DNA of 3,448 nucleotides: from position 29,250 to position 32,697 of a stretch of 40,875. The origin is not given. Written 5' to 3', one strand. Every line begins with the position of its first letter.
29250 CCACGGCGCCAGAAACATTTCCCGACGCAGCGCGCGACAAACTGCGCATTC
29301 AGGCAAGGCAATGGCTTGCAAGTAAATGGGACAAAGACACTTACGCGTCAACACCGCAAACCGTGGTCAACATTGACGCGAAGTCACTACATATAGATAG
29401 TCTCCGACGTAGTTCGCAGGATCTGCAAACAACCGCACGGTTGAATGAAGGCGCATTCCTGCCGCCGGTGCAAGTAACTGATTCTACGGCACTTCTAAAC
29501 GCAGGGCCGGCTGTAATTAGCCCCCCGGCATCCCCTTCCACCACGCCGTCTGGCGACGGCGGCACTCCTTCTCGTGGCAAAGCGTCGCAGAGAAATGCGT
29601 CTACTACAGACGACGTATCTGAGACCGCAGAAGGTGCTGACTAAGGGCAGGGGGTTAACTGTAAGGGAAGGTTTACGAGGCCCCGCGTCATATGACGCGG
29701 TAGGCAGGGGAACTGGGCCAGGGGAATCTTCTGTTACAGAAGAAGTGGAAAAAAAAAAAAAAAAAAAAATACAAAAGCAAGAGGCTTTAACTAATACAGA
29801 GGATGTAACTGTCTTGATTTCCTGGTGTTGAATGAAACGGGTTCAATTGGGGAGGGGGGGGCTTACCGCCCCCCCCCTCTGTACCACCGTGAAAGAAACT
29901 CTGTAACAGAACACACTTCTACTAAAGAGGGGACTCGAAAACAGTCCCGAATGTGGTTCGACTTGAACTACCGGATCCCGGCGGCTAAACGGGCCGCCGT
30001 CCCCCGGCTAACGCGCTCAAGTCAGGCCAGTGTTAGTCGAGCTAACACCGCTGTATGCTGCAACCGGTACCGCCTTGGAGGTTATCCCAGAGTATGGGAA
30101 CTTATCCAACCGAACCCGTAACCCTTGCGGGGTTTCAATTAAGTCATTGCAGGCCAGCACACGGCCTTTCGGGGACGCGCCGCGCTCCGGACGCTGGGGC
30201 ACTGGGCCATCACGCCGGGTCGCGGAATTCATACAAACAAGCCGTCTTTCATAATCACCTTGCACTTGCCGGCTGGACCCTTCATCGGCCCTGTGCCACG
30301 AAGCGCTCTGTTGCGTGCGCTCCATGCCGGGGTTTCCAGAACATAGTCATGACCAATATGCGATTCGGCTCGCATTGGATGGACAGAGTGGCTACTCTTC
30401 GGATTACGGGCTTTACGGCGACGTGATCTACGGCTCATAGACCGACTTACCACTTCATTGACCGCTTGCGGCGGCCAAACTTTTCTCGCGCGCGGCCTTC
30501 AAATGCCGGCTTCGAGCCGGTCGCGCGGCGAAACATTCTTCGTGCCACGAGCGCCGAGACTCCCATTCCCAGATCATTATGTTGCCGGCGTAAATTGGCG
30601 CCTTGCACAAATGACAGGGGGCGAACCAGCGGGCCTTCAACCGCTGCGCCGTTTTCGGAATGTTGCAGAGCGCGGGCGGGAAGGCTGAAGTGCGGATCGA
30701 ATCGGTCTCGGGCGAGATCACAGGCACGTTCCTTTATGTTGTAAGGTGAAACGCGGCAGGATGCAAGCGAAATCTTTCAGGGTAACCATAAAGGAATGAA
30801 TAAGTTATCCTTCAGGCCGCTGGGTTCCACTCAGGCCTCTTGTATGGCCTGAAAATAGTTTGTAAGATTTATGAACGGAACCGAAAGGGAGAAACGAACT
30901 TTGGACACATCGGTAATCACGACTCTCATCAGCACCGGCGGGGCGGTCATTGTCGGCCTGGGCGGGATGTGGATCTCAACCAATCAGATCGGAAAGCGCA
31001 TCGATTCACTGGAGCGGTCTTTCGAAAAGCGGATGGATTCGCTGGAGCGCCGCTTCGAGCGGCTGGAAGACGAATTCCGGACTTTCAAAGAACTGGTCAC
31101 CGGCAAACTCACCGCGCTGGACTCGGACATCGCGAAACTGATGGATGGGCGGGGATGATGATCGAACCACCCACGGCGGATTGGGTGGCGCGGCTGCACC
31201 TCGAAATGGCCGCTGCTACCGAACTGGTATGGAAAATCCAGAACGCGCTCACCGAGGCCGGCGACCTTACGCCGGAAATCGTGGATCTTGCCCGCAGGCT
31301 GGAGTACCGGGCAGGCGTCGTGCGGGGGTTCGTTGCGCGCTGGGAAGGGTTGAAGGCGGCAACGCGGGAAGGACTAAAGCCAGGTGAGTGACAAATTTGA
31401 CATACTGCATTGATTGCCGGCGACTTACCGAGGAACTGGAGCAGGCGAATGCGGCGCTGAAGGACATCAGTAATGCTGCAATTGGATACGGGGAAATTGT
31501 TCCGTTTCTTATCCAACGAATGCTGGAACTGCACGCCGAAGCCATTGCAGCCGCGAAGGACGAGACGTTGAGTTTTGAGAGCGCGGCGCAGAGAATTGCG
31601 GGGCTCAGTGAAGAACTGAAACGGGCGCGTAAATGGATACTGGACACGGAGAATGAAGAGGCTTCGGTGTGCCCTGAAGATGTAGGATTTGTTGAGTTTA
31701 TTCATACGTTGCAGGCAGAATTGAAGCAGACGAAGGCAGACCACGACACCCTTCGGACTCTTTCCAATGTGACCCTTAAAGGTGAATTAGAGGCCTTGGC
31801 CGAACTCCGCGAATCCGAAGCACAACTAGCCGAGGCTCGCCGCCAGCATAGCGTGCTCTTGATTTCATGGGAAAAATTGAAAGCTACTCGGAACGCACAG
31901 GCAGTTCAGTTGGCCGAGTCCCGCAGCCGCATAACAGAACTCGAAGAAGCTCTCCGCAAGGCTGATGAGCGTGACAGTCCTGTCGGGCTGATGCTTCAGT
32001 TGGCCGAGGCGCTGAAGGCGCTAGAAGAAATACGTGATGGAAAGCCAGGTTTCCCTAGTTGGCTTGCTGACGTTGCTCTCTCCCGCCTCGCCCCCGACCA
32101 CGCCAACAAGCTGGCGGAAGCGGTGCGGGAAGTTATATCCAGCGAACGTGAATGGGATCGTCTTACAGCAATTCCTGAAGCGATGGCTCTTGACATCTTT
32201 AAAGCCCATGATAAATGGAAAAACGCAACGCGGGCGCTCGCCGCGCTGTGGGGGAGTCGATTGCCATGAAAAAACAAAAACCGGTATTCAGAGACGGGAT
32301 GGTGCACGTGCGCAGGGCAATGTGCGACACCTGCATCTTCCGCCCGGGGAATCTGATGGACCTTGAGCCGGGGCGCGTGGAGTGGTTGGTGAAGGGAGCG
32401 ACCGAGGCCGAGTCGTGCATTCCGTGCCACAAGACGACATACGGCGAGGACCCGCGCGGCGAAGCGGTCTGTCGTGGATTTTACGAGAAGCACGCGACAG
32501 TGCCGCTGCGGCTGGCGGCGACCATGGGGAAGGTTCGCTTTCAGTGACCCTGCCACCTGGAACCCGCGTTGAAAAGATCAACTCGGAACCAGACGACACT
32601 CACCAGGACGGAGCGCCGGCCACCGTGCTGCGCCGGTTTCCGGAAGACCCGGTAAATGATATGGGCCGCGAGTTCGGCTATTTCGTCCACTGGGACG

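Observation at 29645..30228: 0.6-kb ORF-free island with an A21 tract, a G8/C9 hairpin, perfect palindromes and a train of short hairpins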

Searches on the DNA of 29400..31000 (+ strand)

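Call 7: search_dna_similar(query=window:29400-30900:+, collection=phages, mode=distant)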
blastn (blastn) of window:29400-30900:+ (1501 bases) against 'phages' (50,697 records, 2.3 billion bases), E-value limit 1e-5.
No match.

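Call 8: search_rna_families(source=window, start=29400, end=31000, threshold=evalue, max_evalue=10, show_alignments=3)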
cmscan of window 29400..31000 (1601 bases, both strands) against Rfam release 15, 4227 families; matches with E-value up to 10: 1.
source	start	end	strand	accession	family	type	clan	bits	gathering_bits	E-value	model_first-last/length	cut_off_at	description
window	29855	29878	+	RF01785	blv_FSE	Cis-reg; frameshift_element;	-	19.5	34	0.98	1-27/27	no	ribosomal frameshift site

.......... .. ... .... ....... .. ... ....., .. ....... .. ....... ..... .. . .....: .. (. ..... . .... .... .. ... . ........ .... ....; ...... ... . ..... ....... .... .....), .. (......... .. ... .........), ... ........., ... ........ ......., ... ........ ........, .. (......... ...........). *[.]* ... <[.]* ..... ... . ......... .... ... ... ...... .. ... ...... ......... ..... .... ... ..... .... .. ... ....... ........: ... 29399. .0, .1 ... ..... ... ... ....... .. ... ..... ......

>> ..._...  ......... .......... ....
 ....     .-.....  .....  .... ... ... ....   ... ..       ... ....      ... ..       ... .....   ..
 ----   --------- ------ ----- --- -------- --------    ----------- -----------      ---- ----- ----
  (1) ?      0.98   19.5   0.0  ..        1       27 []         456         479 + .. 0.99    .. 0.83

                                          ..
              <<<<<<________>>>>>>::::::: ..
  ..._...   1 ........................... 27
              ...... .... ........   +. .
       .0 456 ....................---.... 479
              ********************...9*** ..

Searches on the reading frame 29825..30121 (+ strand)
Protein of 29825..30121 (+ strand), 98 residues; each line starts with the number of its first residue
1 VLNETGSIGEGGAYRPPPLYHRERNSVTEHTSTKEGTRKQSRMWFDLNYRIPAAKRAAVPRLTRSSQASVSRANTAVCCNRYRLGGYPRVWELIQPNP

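Call 9: search_protein_families(library=phrogs, proteins=[window:29825-30121:+], max_evalue=0.01)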
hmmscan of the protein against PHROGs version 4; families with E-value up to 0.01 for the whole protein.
window:29825-30121:+ (98 aa): 0 families

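Call 10: search_protein_families(library=pfam, proteins=[window:29825-30121:+], max_evalue=0.01)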
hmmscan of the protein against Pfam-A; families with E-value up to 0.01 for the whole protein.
window:29825-30121:+ (98 aa): 0 families

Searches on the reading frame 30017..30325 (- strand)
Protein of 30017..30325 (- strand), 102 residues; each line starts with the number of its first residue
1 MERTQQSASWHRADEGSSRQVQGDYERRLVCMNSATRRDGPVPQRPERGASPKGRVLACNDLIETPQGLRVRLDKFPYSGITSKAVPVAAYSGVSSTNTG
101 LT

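Call 9: search_protein_families(library=phrogs, proteins=[window:30017-30325:-], max_evalue=0.01)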
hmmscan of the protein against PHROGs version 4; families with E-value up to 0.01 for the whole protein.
window:30017-30325:- (102 aa): 0 families

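Call 10: search_protein_families(library=pfam, proteins=[window:30017-30325:-], max_evalue=0.01)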
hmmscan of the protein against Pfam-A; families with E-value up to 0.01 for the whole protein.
window:30017-30325:- (102 aa): 0 families

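Call 86: search_protein_representatives(protein=window:30017-30325:-)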
Query: 102 residues. Proteins with E-value up to 0.001 (for the whole library): 0; up to 1e-10: 0; up to 1e-30: 0. The best 0 are listed.

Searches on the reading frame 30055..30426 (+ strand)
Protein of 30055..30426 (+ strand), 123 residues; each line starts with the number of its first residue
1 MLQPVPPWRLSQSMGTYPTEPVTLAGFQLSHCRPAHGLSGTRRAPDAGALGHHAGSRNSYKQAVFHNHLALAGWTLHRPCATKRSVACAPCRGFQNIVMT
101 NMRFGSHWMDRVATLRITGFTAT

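Call 9: search_protein_families(library=phrogs, proteins=[window:30055-30426:+], max_evalue=0.01)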
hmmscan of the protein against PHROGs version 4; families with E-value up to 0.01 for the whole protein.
window:30055-30426:+ (123 aa): 0 families

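Call 10: search_protein_families(library=pfam, proteins=[window:30055-30426:+], max_evalue=0.01)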
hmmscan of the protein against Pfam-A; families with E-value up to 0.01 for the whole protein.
window:30055-30426:+ (123 aa): 0 families

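Call 77: find_homologous_proteins(query=window:30055-30426:+, max_evalue=0.01)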
Query window:30055-30426:+: 7 candidates shared short words with the query, none scored E <= 0.01.

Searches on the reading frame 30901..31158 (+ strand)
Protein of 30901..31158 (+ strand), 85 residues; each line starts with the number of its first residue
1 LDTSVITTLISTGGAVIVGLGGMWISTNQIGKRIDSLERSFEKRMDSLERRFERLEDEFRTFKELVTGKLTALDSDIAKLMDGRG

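Call 47: find_homologous_proteins(query=window:30901-31158:+, max_evalue=0.01)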
Query window:30901-31158:+ (85 aa): 84 proteins with E <= 0.01 among 103 candidates.
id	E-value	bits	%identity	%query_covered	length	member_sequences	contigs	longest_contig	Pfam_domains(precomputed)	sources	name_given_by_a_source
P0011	2.0e-46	173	100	100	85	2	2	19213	-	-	-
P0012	8.0e-36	139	86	100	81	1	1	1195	-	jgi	jgi:chaperonin cofactor prefoldin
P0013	1.2e-28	116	70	96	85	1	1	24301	-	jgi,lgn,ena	-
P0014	1.3e-28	116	71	96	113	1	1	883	-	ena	-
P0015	1.9e-28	115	72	96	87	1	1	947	-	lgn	-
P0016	2.0e-28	115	71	96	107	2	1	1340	-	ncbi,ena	-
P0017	6.1e-28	114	70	96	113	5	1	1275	-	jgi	-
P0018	8.9e-28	113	72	96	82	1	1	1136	-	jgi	jgi:hypothetical protein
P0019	6.6e-27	111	65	100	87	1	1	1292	-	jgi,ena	-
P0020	8.4e-27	110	63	98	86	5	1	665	-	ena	-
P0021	1.2e-26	110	71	96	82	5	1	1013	-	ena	-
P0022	1.8e-26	109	65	96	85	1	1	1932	-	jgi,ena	jgi:predicted RNA-binding protein with PIN domain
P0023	2.3e-26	109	75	100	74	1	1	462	-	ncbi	-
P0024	1.0e-25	107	73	100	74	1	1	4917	-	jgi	jgi:hypothetical protein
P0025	1.0e-25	107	70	96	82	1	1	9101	-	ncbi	-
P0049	3.1e-20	89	67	96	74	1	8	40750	-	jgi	jgi:hypothetical protein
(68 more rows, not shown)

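Call 48: find_encoding_contigs(protein=P0012, flank=6000)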
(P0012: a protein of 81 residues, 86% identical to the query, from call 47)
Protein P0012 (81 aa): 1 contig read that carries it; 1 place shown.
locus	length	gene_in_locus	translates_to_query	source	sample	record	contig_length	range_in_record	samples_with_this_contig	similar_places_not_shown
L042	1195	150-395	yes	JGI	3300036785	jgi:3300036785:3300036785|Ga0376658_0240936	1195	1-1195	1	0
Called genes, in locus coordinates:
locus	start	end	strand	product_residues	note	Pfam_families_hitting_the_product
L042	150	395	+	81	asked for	-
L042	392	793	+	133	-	-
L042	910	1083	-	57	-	-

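Call 49: find_encoding_contigs(protein=P0013, flank=10000, max_places=3)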
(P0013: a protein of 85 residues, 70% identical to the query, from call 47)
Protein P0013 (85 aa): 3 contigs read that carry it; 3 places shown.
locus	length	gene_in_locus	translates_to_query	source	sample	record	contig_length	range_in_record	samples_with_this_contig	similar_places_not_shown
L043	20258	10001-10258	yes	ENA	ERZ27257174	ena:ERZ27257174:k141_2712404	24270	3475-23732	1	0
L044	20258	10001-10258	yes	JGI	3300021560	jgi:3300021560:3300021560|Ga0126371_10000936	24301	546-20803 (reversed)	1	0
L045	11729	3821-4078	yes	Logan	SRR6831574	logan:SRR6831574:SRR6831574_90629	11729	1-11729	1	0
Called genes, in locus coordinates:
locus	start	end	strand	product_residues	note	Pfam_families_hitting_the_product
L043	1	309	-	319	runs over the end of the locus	-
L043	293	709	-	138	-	-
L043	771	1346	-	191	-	-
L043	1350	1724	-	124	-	-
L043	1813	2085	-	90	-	-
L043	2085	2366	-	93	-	-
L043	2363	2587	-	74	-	-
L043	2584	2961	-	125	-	-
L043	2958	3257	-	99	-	-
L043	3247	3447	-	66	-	-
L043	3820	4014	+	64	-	-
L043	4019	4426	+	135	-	PF11672:DUF3268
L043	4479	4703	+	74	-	-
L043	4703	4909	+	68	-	-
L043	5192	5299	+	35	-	-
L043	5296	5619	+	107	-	-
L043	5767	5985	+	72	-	-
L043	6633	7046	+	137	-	-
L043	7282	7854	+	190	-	-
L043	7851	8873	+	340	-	PF04796:RepA_C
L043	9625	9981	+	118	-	-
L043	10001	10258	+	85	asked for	-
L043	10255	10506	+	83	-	-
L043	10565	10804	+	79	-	-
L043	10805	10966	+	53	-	-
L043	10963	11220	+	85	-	-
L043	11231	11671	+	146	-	-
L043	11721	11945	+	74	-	-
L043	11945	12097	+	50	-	-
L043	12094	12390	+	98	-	-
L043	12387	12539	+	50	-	-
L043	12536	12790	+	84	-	-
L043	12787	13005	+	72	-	-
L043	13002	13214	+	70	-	-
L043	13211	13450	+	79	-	-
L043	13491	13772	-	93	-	-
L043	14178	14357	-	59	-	-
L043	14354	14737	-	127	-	-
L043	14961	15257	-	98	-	-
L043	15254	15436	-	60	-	-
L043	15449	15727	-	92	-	-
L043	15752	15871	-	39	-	-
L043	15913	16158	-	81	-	-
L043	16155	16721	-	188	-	-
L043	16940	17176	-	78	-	-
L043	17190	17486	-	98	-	-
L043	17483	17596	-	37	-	-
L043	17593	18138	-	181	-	-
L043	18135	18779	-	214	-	-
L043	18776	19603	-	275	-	-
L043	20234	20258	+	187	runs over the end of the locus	?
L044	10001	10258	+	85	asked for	-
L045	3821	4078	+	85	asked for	-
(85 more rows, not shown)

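Call 56: find_encoding_contigs(protein=P0049, flank=6000, max_places=4)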
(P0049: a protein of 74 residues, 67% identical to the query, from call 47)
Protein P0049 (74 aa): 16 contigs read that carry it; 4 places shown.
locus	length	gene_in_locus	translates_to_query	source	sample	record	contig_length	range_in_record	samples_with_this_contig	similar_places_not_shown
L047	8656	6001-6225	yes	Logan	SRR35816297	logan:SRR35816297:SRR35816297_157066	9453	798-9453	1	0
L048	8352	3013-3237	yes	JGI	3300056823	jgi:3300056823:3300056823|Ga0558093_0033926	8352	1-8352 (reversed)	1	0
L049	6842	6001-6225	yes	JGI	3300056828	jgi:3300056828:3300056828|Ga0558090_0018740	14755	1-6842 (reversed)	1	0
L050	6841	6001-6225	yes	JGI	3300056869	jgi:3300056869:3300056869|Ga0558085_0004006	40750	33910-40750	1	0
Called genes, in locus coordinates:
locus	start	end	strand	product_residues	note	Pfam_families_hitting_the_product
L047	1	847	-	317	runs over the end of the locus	PF01904:DUF72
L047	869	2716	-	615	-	PF01019:G_glu_transpept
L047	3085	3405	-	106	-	-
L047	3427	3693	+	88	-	-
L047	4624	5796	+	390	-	PF13776:DUF4172, PF02661:Fic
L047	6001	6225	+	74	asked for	-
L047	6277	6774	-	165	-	-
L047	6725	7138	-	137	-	-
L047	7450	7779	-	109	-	-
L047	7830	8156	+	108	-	-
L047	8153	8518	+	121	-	PF05717:TnpB_IS66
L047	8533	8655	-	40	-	?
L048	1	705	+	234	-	?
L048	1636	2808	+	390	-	PF13776:DUF4172, PF02661:Fic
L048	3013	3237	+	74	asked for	-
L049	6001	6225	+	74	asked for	-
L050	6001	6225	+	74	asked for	-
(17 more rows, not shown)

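Call 110: find_encoding_contigs(protein=window:30901-31158:+, flank=6000, max_places=10)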
Protein window:30901-31158:+ (85 aa): 2 contigs read that carry it; 2 places shown.
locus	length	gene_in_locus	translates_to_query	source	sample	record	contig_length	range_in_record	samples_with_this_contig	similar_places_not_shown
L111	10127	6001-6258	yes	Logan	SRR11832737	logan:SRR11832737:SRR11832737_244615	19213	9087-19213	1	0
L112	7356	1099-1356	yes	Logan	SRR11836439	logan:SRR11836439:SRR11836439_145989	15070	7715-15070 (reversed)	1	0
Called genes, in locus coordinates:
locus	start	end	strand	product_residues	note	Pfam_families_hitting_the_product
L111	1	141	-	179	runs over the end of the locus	-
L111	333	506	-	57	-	-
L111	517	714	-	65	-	-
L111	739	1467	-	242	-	PF00239:Resolvase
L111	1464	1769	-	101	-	-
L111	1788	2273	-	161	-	-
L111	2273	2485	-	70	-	-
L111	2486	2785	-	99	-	-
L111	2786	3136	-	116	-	PF23907:DUF7249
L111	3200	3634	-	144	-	-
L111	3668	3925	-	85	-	-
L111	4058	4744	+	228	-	PF20901:Sf6_terminase (weak)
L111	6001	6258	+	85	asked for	-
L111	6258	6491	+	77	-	-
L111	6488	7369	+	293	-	-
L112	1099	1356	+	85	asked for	-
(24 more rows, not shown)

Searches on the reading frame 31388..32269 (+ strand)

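Call 9: search_protein_families(library=phrogs, proteins=[window:31388-32269:+], max_evalue=0.01)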
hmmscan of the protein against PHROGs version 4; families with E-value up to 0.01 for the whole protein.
window:31388-32269:+ (293 aa): 1 family
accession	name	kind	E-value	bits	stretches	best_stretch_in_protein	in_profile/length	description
phrog_5548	-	unknown function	0.0062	17.6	0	103-152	6-56/62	-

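Call 10: search_protein_families(library=pfam, proteins=[window:31388-32269:+], max_evalue=0.01)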
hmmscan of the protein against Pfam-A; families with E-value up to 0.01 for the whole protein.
window:31388-32269:+ (293 aa): 0 families

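Call 74: search_protein_families(library=ncbifam, proteins=[window:31388-32269:+], max_evalue=0.01)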
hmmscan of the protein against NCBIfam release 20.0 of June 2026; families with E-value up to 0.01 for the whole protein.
window:31388-32269:+ (293 aa): 1 family
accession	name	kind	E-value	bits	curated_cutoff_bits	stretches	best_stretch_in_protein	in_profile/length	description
TIGR02169.1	SMC_prok_A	equivalog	0.0079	13.9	729.4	1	16-203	172-360/1165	chromosome segregation protein SMC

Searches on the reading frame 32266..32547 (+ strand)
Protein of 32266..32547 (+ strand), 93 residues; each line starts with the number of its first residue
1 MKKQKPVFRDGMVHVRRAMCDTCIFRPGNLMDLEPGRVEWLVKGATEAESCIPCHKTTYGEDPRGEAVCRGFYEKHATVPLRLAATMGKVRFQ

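Call 57: search_protein_families(library=phrogs, proteins=[window:32266-32547:+], max_evalue=0.01)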
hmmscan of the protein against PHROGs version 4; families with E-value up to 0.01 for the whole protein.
window:32266-32547:+ (93 aa): 1 family
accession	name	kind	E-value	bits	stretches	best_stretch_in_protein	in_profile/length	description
phrog_5443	-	unknown function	1.2e-05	25.9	1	13-74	107-173/287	-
